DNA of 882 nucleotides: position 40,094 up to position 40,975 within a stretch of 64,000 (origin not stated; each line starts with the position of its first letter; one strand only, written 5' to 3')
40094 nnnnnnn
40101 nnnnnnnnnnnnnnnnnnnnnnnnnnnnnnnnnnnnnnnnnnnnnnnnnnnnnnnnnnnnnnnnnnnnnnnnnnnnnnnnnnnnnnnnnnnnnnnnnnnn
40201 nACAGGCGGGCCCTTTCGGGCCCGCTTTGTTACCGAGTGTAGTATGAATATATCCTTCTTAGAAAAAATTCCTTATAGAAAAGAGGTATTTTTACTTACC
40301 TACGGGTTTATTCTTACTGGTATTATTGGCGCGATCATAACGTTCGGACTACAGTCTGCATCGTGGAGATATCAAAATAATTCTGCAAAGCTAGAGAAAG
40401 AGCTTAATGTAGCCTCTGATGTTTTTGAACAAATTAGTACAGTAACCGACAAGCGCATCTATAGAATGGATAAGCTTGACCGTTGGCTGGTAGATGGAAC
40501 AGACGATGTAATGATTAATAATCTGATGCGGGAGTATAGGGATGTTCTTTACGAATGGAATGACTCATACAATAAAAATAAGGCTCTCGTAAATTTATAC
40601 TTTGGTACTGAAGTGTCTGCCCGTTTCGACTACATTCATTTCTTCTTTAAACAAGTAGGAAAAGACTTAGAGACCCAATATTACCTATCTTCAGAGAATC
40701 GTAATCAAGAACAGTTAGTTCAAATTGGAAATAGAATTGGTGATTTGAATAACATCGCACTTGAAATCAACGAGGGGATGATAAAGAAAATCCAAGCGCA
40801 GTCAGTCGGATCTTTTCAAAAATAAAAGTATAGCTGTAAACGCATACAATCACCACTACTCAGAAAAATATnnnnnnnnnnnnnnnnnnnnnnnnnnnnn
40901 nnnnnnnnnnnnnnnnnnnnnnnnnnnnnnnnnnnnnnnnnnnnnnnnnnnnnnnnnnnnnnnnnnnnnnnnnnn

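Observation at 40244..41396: Strongly AT-rich two-gene island (about 33-35% GC) embedded in a roughly 60% GC neighbourhood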

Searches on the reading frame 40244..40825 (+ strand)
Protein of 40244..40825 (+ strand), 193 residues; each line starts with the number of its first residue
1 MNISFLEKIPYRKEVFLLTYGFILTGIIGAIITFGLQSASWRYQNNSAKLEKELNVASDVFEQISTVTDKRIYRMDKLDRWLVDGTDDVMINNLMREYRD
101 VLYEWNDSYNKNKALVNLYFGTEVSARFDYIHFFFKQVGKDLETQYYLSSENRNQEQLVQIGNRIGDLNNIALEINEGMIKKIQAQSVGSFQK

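Call 6: search_protein_families(library=padloc, proteins=[window:40244-40825:+], max_evalue=10)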
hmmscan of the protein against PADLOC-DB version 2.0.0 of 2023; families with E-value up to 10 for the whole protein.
window:40244-40825:+ (193 aa): 0 families
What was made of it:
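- On Known anti-phage defence system (PADLOC-DB v2): Zero families for A and for B at E up to 10 (call 6).
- There is no PADLOC hit for either protein (call 6).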

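Call 7: search_protein_families(library=phrogs, proteins=[window:40244-40825:+], max_evalue=10)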
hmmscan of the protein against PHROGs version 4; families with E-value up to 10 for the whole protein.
window:40244-40825:+ (193 aa): 4 families
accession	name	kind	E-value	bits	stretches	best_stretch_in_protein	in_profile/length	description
phrog_37817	-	unknown function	0.015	16.3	1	46-100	24-79/147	-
phrog_11965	-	unknown function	0.076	13.8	1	38-114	95-165/194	-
phrog_29656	-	unknown function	0.11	13.5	1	15-82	66-133/136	-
phrog_34409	-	unknown function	0.24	12.7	1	25-72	18-66/111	-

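Call 8: search_protein_families(library=ncbifam, proteins=[window:40244-40825:+], max_evalue=10)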
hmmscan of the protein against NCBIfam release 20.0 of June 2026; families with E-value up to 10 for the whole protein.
window:40244-40825:+ (193 aa): 1 family
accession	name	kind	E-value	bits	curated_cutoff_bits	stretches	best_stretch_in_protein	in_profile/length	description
NF009646.0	PRK13182.1-1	equivalog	0.11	12.4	262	1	55-101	86-132/180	chromosome-anchoring protein RacA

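Call 9: search_protein_families(library=pfam, proteins=[window:40244-40825:+], max_evalue=1)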
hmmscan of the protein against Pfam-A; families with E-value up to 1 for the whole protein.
window:40244-40825:+ (193 aa): 2 families
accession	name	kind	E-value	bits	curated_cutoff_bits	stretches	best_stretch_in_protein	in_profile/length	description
PF24073.1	DUF7365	-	0.078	13.6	27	1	22-79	12-67/101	Coiled-coil region of unknown function (DUF7365)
PF06305.16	LapA_dom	-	0.089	13.1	28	1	17-55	26-64/64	Lipopolysaccharide assembly protein A domain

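Call 10: find_homologous_proteins(query=window:40244-40825:+, max_evalue=0.01)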
Query window:40244-40825:+ (193 aa): 10 proteins with E <= 0.01 among 60 candidates.
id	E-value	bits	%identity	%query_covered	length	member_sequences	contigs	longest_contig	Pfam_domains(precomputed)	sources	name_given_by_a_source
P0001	1.8e-121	421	100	100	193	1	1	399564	-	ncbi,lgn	-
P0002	9.2e-119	412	98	100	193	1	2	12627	-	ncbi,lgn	ncbi:MAG: hypothetical protein WBP40_01005 [Candidatus Moraniibacteriota bacterium]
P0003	3.8e-88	312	72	96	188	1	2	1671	-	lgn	-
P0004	1.3e-62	229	56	97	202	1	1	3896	-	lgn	-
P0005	1.2e-61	226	56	97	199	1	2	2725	-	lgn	-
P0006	2.3e-61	225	56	96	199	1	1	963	-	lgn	-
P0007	2.4e-58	215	55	97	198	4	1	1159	-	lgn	-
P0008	6.2e-58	214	52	95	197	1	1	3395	-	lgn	-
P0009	6.4e-40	155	67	56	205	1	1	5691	-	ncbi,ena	-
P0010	4.4e-28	116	37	87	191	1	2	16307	-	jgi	jgi:hypothetical protein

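Call 13: find_encoding_contigs(protein=P0002, flank=6000, max_places=4)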
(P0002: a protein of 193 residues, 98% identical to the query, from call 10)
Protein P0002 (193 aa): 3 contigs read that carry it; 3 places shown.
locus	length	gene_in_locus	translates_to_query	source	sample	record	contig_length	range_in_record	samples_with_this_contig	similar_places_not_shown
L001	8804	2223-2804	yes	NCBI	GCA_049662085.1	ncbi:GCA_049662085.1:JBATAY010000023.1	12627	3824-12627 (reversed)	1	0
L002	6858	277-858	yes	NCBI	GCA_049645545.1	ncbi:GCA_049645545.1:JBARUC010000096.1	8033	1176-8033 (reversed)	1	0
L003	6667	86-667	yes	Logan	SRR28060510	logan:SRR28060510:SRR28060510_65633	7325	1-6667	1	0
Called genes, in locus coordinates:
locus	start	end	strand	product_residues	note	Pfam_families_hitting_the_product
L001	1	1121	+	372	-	PF00012:HSP70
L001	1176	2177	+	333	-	PF06691:DUF1189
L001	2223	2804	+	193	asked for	-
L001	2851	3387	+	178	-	-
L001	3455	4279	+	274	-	PF01370:Epimerase (weak), PF04321:RmlD_sub_bind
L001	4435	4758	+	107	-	-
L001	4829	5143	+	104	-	PF03091:CutA1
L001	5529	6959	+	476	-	-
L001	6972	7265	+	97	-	PF11950:DUF3467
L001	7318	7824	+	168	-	-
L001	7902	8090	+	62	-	-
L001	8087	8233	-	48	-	-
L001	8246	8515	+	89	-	-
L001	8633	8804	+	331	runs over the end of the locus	-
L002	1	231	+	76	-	?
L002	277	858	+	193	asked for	-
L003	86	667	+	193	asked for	-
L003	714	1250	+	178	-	-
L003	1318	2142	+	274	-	PF01370:Epimerase (weak), PF04321:RmlD_sub_bind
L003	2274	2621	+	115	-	-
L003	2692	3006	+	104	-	PF03091:CutA1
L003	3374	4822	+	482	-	-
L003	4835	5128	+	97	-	PF11950:DUF3467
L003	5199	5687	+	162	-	-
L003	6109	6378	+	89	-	-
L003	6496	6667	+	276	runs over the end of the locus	?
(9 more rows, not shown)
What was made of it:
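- The same structure appears in three independent assemblies, L001-L003 (call 13).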

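Call 14: find_encoding_contigs(protein=P0010, flank=8000, max_places=4)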
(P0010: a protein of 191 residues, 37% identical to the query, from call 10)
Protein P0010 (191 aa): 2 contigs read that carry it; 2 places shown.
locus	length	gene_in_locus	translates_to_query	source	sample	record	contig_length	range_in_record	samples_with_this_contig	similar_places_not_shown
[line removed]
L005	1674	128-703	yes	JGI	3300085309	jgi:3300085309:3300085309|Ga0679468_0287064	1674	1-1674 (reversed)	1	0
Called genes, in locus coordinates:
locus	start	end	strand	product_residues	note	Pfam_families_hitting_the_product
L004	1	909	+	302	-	?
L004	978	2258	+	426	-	PF00202:Aminotran_3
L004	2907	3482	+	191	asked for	-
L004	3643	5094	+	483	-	-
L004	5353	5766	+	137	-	PF00903:Glyoxalase, PF12681:Glyoxalase_2, PF18029:Glyoxalase_6 (weak)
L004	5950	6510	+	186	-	PF01872:RibD_C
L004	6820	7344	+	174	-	PF12867:DinB_2 (weak)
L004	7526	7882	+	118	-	PF12680:SnoaL_2 (weak)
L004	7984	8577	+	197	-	PF01872:RibD_C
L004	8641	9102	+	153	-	PF10604:Polyketide_cyc2 (weak)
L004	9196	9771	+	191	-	PF01738:DLH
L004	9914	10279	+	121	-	PF09966:DUF2200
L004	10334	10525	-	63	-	-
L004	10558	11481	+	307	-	PF00296:Bac_luciferase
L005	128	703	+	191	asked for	-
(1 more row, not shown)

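Call 15: find_encoding_contigs(protein=P0009, flank=6000, max_places=4)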
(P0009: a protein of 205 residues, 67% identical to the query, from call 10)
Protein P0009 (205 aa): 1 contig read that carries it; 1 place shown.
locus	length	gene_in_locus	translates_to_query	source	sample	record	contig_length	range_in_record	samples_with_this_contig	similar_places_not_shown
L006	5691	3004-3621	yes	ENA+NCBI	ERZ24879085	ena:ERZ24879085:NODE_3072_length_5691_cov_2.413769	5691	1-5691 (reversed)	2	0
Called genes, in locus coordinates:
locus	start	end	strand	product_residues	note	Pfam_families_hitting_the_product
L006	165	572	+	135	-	PF00011:HSP20, PF17886:ArsA_HSP20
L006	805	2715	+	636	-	PF00012:HSP70, PF06723:MreB_Mbl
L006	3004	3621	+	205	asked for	-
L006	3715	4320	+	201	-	-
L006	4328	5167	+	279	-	-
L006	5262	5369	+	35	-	-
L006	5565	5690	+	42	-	?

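Call 23: find_encoding_contigs(protein=P0004, flank=5000, max_places=3)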
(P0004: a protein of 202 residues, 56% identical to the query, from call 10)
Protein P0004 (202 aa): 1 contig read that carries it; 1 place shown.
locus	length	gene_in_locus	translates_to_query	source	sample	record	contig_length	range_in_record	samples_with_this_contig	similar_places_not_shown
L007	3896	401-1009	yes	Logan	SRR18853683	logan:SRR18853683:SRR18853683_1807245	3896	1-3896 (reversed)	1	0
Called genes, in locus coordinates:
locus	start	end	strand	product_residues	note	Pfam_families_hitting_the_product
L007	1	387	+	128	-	?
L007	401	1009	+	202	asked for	-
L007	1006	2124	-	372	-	PF12146:Hydrolase_4 (faint)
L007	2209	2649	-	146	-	PF02681:DUF212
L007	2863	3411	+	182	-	PF04011:LemA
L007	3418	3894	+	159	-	?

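Call 24: find_encoding_contigs(protein=P0008, flank=5000, max_places=3)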
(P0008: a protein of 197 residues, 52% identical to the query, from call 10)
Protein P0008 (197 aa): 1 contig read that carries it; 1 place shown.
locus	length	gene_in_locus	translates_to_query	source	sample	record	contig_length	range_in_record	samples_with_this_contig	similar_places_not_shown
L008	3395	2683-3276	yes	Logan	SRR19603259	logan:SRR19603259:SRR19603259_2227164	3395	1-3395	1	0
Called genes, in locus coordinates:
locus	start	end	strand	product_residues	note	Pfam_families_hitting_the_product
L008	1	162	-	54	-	?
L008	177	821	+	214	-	-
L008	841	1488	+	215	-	-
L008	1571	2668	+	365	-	PF00565:SNase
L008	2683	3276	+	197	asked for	-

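Call 25: find_encoding_contigs(protein=P0005, flank=5000, max_places=3)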
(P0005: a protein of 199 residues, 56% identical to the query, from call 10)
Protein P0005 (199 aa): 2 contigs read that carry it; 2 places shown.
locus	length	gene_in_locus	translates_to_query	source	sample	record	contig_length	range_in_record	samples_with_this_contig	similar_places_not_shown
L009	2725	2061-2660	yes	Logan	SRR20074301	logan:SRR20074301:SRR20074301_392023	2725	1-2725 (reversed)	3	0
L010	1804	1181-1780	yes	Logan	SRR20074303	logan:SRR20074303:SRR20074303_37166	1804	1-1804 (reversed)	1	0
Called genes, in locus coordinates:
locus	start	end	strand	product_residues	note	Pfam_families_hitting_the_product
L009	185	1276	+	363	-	-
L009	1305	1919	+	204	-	PF01725:Ham1p_like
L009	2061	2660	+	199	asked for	-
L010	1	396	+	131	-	?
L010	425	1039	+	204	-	PF01725:Ham1p_like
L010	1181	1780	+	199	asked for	-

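Call 26: find_encoding_contigs(protein=P0003, flank=5000, max_places=3)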
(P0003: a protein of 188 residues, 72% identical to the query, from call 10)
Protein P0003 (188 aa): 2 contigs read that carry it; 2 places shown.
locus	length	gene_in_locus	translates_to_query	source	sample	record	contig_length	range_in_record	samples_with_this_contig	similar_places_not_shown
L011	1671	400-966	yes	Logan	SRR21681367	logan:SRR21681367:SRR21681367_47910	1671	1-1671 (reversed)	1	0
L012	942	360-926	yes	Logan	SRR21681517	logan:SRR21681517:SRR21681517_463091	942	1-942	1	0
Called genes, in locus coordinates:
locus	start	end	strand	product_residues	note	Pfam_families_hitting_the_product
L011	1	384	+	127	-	?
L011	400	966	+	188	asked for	-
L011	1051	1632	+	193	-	PF04229:GrpB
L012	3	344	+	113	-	?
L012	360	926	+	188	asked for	-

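Call 31: find_homologous_proteins(query=A3, max_evalue=0.01)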
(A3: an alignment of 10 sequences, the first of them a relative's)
Query A3 (10 sequences) (193 aa, profile of the alignment): 207 proteins with E <= 0.01 among 2318 candidates; the best 120 are listed.
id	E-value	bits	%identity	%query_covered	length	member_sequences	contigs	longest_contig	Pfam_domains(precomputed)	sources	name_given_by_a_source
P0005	2.2e-97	342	56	97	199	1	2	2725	-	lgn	-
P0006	1.4e-96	340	56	96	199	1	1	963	-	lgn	-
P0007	5.5e-96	338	55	97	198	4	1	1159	-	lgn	-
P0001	2.2e-94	332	100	100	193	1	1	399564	-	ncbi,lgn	-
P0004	2.8e-94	332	56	97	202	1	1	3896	-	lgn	-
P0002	6.9e-94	331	98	100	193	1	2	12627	-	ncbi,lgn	ncbi:MAG: hypothetical protein WBP40_01005 [Candidatus Moraniibacteriota bacterium]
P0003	1.8e-89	316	72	96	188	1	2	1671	-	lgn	-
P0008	5.9e-89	315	52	95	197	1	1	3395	-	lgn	-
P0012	7.6e-89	314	56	97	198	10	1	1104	-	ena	-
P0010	5.2e-72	259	37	87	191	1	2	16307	-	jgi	jgi:hypothetical protein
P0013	1.3e-63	232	39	93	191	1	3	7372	-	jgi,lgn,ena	-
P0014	2.5e-63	231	39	93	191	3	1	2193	-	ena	-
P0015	7.4e-63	230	39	93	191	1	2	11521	-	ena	-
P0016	7.4e-62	226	36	87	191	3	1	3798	-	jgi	jgi:hypothetical protein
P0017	5.1e-61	224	38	93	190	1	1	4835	-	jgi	jgi:hypothetical protein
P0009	1.0e-53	200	67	56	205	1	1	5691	-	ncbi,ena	-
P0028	3.0e-52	195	34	93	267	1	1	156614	PF01471.24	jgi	jgi:Putative peptidoglycan binding domain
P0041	1.4e-48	183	35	93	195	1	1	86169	-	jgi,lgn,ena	-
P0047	2.7e-46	176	38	91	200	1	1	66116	-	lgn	-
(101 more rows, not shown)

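Call 34: find_related_loci(query=A4, collection=genome_contigs, flank=6000)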
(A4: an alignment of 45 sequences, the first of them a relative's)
Query A4 (193 aa) in genome_contigs; peptide patterns used: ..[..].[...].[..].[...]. (x = any residue, [..] = any of these).
17 stretches matched a pattern; 11 encode a relative of the query (tblastn E <= 1e-3); 11 distinct loci.
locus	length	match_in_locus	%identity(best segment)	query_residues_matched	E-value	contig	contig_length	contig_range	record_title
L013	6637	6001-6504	32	21-189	2e-27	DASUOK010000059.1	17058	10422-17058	MAG TPA_asm: Gaiellaceae bacterium isolate SMAG_U1626 k141_1035083, whole genome shotgun sequence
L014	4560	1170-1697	33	14-191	1e-26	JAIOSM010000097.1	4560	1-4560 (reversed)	MAG: Desulfobacteraceae bacterium isolate SMBSF44 bin_25_k127_681841, whole genome shotgun sequence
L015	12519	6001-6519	31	16-189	4e-25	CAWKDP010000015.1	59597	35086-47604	MAG: uncultured Actinomycetes bacterium isolate MFD05454.bin.2.267 genome assembly, contig: contig_29410, whole genome s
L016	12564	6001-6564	28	1-189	2e-24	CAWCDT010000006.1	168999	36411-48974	MAG: uncultured Gaiellaceae bacterium isolate MFD05454.bin.2.74 genome assembly, contig: contig_214, whole genome shotgu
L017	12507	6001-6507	33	7-175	4e-24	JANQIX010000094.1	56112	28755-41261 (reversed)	MAG: Alphaproteobacteria bacterium isolate PL24a_bin.80 k99_2535680, whole genome shotgun sequence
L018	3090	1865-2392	33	14-189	8e-24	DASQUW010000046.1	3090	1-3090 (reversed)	MAG TPA_asm: Actinomycetota bacterium isolate SMAG_U10971 k141_1008479, whole genome shotgun sequence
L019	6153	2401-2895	35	25-189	1e-22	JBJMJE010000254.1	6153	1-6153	MAG: Gaiellaceae bacterium isolate 12C16O_168h_100_P08_coass_bin_11 k141_2817540, whole genome shotgun sequence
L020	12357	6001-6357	37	10-122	1e-21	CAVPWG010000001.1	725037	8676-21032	MAG: uncultured Actinomycetes bacterium isolate MFD00392.bin.1.69 genome assembly, contig: contig_11567, whole genome sh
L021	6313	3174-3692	30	14-193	2e-20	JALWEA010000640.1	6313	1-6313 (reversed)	MAG: Calditrichia bacterium isolate T11_metabat1_scaf2bin.026 T11_NODE_8950_length_6313_cov_2.741190, whole genome shotg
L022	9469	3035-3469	33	49-189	4e-16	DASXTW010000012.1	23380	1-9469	MAG TPA_asm: Actinomycetota bacterium isolate SMAG_U4702 k141_3706, whole genome shotgun sequence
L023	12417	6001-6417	29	23-142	1e-10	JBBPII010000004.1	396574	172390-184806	MAG: Candidatus Gilichinskyi gelida isolate BPF1-10-12_bin_2 NODE_4_length_396574_cov_39.243350, whole genome shotgun se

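Call 35: search_protein_families(library=pfam, alignment_id=A4, max_evalue=0.01)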
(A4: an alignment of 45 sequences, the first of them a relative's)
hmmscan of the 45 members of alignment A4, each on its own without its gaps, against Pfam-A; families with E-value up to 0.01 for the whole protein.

A. member 1, P0001 (193 aa): 0 families

B. families by the number of members that match (of 45 scanned): 7 families
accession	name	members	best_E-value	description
PF01471.23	PG_binding_1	8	7.4e-20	Putative peptidoglycan binding domain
PF09374.15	PG_binding_3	2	1.5e-05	Predicted Peptidoglycan domain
PF13981.11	SopA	1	0.00086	SopA-like central domain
PF08823.16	PG_binding_2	1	0.0015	Putative peptidoglycan binding domain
PF17561.7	TssO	1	0.0041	Type VI secretion system, TssO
PF21107.2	STPRs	1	0.0061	STPRs (score and three amino acid peptide repeats)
PF20303.3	YLATT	1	0.0077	YEATS-Like-Associating Three TM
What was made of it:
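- On LemA (PF04011) / 4HB_MCP sensor domain, for protein A: Pfam lists neither family for A (E up to 1, call 9), and neither is among the families matched by the 45 family members (E up to 0.01, call 35).
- Closest known: N-terminally anchored helical-bundle proteins. Different: There is no sequence match to LemA or 4HB_MCP models (calls 9, 35).
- PG_binding_1 fusions occur in 8 of 45 sampled members (calls 31, 35).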

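Call 38: predict_structure(alignment_id=A3)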
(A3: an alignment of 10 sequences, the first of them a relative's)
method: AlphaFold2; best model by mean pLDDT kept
length: 193 residues; sequences in the alignment: 10
mean_pLDDT: 90.1   pTM: 0.73
mean pLDDT of the five models: 90.1, 89.8, 88.2, 87.7, 85.1
residues with pLDDT >= 90: 137; 70-90: 45; 50-70: 9; < 50: 2
segments of 3 or more residues with pLDDT < 50: none
pLDDT, mean of each block of 10 residues (from residue 1): 54 79 80 84 88 95 96 97 92 97 94 96 94 96 94 94 96 96 93 76
secondary structure, 60 per line:
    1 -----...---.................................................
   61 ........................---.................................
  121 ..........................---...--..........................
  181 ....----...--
elements in order: H12-84 H88-146 H155-184
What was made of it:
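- Checked: A does have an N-terminal hydrophobic anchor followed by a helical domain: the AlphaFold model has pLDDT 90 with helices 12-84, 88-146 and 155-184 (call 38).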

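Call 44: fold_search(model_id=the predicted structure, library=pdb)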
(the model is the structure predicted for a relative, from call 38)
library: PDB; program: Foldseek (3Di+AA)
matches with E <= 10: 635; with E <= 0.001: 0
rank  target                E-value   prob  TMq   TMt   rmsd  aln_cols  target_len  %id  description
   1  3cax                  6.7e-03  1.00  0.47  0.28   4.1       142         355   13  Crystal structure of uncharacterized protein PF0695 (released 2008-03-18)
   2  6egc                  1.2e-02  1.00  0.53  0.67   3.7       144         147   15  Single-chain version of 2L4HC2_23 (PDB 5J0K) (released 2019-05-29)
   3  7jh6_A                1.5e-02  1.00  0.43  0.46   7.2       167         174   11  De novo designed two-domain di-Zn(II) and porphyrin-binding protein (released 2020-12-09)
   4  7xge_G                5.2e-02  1.00  0.44  0.50   5.3       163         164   10  Crystal structure of MCL-1 in complex with computationally designed inhibitor protein (released 2022-07-20)
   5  9qwr_B                6.9e-02  0.97  0.42  0.47  20.7       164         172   11  MIC60 helical bundle dimer (released 2026-02-25)
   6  8bsb_B                7.3e-02  0.99  0.52  0.60   4.2       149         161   14  Vc1313-LBD bound to D-lysine (released 2023-06-07)
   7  9min_D                8.6e-02  0.97  0.39  0.51   5.3       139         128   15  Structure of a designed minibinder to NYESO1-A*02:01 (released 2025-08-06)
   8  9min_I                9.1e-02  0.97  0.39  0.51   5.3       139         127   14  Structure of a designed minibinder to NYESO1-A*02:01 (released 2025-08-06)
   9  8s2p_BBB              9.1e-02  0.66  0.27  0.28  26.4       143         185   15  Crystal structure of Borrelia burgdorferi paralogous family 12 outer surface protein BBH37 (space group p21) (released 2025-03-05)
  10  1ya9                  9.6e-02  0.66  0.28  0.31  11.0       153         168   13  Crystal Structure of the 22kDa N-Terminal Fragment of Mouse Apolipoprotein E (released 2005-06-07)
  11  8bsa_B                1.0e-01  1.00  0.53  0.62   3.7       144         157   14  Vc1313-LBD bound to D-arginine (released 2023-06-07)
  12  6y07_MODEL_1_A        1.1e-01  0.97  0.45  0.53   5.6       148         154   11  Designing a Granulopoietic Protein by Topological Rescaffolding 1: Sohair (released 2020-03-18)
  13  8bsa_A                1.1e-01  0.97  0.45  0.53   5.4       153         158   16  Vc1313-LBD bound to D-arginine (released 2023-06-07)
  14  8tn1_A                1.5e-01  0.63  0.28  0.34  11.6       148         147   14  De novo designed protein binds poly ADP ribose polymerase inhibitors (PARPi) - apo (released 2024-04-24)
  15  7jrq                  1.6e-01  0.97  0.41  0.56   4.1       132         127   16  Crystallographically Characterized De Novo Designed Mn-Diphenylporphyrin Binding Protein (released 2021-01-13)
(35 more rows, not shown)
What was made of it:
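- On LemA (PF04011) / 4HB_MCP sensor domain, for protein A: Structural matches are generic helical bundles with E>0.006 (call 44).
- Closest known: N-terminally anchored helical-bundle proteins. Same: The best structural matches include 4HB ligand-binding domains at TM-score about 0.5-0.55 (call 44).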
